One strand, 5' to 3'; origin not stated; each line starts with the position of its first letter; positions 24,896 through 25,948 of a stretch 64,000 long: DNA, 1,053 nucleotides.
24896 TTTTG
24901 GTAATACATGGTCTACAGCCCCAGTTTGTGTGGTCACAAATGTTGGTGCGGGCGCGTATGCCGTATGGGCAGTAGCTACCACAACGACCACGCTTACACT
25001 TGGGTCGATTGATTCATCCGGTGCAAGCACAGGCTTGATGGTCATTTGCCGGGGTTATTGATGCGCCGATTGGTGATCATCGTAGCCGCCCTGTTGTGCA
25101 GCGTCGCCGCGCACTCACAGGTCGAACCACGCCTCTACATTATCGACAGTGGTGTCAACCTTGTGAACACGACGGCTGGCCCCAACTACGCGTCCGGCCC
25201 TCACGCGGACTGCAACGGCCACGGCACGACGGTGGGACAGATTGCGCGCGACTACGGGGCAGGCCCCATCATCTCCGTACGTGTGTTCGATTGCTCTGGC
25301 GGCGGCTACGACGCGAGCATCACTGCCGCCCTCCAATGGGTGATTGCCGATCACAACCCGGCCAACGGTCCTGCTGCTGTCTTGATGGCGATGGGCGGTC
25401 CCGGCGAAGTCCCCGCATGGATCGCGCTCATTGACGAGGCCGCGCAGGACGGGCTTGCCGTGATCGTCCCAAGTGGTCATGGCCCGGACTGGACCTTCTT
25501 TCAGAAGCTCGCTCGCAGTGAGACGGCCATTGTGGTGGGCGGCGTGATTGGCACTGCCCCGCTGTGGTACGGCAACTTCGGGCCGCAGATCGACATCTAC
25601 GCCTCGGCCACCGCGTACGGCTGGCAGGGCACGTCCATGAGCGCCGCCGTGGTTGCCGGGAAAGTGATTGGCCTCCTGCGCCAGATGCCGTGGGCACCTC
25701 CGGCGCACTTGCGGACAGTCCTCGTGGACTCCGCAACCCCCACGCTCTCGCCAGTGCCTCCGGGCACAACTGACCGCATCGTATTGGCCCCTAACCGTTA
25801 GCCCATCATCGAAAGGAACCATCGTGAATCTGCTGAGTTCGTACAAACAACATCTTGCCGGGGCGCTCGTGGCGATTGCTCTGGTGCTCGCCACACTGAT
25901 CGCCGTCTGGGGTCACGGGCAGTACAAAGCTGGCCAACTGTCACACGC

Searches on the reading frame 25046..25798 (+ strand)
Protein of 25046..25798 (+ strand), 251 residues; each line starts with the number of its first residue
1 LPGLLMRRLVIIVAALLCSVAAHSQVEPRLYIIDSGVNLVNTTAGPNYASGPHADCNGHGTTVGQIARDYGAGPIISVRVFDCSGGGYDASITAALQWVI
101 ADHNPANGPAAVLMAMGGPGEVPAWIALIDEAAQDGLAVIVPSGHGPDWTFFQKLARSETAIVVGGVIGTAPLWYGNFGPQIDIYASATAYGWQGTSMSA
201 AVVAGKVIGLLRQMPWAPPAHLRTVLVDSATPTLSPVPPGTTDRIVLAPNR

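Call 7: search_protein_families(library=phrogs, proteins=[window:25046-25798:+], max_evalue=0.001)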
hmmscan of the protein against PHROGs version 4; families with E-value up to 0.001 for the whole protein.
window:25046-25798:+ (251 aa): 1 family
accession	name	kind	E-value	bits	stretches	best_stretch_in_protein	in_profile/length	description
phrog_3677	-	other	9.7e-13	47.8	1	31-231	600-828/1125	protease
